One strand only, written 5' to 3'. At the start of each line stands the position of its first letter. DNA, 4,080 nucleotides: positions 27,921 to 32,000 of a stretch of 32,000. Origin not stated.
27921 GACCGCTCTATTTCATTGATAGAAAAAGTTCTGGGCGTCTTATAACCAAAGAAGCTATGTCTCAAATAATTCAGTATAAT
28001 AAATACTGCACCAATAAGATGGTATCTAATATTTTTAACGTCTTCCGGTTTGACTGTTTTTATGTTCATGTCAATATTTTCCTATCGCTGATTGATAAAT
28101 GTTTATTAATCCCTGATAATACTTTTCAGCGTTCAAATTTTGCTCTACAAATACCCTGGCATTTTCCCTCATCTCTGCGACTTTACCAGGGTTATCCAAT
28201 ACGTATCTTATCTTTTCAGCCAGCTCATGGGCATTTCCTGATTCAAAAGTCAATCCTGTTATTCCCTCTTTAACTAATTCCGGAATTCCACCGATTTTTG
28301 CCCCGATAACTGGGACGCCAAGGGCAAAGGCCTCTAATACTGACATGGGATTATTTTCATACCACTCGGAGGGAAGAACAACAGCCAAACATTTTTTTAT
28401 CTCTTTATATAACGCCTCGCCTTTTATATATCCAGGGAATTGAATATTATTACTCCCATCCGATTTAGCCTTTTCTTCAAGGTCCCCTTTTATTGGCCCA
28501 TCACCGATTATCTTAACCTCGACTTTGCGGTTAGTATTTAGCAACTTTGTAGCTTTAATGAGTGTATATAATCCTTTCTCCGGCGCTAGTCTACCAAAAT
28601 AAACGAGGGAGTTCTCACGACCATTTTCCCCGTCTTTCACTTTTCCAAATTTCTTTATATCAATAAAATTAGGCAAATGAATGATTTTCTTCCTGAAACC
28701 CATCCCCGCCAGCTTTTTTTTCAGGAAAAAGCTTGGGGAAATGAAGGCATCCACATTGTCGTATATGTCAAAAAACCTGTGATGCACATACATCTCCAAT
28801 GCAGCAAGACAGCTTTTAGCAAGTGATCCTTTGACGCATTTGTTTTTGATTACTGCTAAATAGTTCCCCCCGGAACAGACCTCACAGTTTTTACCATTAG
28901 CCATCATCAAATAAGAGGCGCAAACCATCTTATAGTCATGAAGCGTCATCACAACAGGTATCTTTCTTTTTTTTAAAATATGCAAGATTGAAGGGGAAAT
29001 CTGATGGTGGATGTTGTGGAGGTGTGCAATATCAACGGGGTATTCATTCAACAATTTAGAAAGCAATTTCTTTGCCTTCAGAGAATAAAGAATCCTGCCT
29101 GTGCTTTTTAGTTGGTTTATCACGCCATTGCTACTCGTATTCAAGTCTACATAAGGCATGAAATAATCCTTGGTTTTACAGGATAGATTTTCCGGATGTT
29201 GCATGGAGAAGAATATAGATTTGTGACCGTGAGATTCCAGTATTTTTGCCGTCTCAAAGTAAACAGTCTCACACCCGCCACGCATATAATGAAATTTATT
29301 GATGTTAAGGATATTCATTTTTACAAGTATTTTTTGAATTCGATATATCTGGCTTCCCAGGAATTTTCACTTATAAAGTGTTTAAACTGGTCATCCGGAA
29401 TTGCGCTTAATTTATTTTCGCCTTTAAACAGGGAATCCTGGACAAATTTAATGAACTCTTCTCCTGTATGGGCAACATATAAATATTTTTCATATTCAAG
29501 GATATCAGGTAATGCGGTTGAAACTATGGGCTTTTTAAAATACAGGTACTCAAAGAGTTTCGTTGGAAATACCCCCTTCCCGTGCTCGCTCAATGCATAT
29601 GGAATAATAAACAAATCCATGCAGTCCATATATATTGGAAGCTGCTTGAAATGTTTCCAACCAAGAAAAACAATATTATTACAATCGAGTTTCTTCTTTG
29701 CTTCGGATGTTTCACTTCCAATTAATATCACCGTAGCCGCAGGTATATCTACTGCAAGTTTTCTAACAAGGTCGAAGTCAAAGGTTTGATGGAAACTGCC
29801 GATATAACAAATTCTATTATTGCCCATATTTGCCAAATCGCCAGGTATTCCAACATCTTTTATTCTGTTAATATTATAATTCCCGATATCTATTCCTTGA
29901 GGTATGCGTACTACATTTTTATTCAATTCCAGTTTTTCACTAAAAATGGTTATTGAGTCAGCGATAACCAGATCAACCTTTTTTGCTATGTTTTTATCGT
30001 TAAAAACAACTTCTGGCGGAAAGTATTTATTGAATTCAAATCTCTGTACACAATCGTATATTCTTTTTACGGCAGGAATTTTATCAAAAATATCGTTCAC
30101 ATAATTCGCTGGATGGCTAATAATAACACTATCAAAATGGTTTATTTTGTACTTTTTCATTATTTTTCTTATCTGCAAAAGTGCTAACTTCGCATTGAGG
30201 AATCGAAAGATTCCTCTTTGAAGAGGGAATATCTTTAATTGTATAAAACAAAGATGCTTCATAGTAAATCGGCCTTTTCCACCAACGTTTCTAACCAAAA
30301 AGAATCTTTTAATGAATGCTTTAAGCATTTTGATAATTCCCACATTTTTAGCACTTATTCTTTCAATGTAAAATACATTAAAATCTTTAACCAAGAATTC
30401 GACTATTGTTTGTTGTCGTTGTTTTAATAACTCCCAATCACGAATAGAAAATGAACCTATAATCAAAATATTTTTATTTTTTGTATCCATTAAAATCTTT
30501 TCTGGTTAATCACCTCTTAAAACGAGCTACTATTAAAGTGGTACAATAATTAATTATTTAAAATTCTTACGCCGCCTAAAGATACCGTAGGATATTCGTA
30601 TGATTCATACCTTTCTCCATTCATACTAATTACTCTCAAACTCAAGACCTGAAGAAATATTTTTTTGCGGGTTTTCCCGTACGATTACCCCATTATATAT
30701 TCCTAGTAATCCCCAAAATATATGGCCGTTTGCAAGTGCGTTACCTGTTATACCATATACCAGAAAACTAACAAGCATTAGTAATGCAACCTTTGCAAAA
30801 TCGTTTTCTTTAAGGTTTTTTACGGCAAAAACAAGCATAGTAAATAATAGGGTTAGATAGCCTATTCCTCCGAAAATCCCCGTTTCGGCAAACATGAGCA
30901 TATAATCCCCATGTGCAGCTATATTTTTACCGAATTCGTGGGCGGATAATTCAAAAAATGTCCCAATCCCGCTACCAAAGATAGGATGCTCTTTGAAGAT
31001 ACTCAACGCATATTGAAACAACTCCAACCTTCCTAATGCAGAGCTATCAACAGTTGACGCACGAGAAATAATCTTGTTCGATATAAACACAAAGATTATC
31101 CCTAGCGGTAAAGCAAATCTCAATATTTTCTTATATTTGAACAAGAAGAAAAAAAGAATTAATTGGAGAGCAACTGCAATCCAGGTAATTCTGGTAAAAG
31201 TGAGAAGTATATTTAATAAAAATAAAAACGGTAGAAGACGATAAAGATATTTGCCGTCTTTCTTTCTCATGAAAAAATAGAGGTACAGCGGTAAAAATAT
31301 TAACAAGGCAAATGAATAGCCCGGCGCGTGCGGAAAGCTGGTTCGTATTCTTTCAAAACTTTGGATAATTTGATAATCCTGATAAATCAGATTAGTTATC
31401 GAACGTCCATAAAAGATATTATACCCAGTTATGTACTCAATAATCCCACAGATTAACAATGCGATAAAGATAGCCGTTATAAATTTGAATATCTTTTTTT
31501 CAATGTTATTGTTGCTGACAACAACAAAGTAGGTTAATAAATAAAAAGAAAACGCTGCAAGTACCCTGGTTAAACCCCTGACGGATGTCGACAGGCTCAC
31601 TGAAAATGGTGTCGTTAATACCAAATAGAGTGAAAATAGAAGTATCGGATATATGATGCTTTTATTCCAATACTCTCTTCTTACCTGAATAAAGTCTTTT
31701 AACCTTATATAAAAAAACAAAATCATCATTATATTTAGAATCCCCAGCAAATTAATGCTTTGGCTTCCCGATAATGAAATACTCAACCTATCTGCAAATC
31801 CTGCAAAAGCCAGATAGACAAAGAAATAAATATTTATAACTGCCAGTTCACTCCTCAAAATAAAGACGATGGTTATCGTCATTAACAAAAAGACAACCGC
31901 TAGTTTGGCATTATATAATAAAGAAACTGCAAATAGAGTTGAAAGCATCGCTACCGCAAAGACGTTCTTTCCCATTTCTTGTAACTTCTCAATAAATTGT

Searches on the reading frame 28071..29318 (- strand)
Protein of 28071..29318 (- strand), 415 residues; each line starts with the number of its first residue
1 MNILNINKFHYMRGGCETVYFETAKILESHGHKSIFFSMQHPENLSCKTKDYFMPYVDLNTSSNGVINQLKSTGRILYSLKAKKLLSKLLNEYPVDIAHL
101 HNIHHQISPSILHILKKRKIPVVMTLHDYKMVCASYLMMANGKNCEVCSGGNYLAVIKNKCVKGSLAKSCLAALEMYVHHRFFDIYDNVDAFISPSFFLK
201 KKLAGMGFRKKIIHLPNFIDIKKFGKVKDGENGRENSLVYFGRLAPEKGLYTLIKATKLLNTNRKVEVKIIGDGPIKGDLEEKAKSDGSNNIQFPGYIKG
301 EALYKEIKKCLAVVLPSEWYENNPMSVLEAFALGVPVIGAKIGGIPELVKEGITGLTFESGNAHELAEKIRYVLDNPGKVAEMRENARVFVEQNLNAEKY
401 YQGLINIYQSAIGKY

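Call 7: search_protein_families(library=pfam, proteins=[window:28071-29318:-], max_evalue=0.01)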
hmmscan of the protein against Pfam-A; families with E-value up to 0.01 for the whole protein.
window:28071-29318:- (415 aa): 7 families
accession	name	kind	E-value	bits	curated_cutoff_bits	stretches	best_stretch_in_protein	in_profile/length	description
PF00534.26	Glycos_transf_1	-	1.5e-37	129.2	26.4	1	228-388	8-170/172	Glycosyl transferases group 1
PF13692.12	Glyco_trans_1_4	-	2.8e-30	105.9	27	1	236-376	2-142/142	Glycosyl transferases group 1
PF13439.12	Glyco_transf_4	-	2e-13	51.1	28.5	1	14-222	2-169/170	Glycosyltransferase Family 4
PF13524.12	Glyco_trans_1_2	-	2.6e-10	40.8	25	1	264-398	13-136/144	Glycosyl transferase-like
PF20706.3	GT4-conflict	-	0.00016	21.2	26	1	218-355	180-326/385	Family 4 Glycosyltransferase in conflict systems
PF13579.12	Glyco_trans_4_4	-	0.00034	21.4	29.7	1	75-217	52-157/158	Glycosyl transferase 4-like domain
PF23202.1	PAH_ZNF598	-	0.0089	16.7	25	0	365-409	6-51/83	ZNF598 PAH domain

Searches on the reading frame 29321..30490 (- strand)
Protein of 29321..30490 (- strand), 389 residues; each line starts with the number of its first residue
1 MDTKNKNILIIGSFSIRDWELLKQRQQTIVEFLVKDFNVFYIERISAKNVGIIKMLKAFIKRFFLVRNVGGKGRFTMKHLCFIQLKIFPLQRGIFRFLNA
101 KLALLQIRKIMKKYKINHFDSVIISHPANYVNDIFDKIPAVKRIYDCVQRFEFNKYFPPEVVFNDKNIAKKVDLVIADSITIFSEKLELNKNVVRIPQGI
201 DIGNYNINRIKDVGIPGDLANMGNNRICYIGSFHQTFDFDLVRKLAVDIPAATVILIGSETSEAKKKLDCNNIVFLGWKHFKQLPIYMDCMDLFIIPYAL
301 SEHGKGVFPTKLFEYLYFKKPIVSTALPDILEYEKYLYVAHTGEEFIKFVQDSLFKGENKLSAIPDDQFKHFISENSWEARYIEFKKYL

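Call 7: search_protein_families(library=pfam, proteins=[window:29321-30490:-], max_evalue=0.01)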
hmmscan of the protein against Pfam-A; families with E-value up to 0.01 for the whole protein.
window:29321-30490:- (389 aa): 2 families
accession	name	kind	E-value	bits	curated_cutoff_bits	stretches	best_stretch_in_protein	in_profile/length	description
PF13692.12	Glyco_trans_1_4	-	1.1e-08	35.8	27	1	227-332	4-113/142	Glycosyl transferases group 1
PF00534.26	Glycos_transf_1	-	9.5e-06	25.7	26.4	1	221-333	12-130/172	Glycosyl transferases group 1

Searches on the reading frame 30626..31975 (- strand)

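Call 7: search_protein_families(library=pfam, proteins=[window:30626-31975:-], max_evalue=0.01)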
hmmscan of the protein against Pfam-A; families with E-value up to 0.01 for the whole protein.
window:30626-31975:- (449 aa): 1 family
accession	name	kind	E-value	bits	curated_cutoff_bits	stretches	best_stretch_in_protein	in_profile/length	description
PF04932.20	Wzy_C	-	7.5e-15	55.4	31.7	1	249-374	3-149/149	O-Antigen ligase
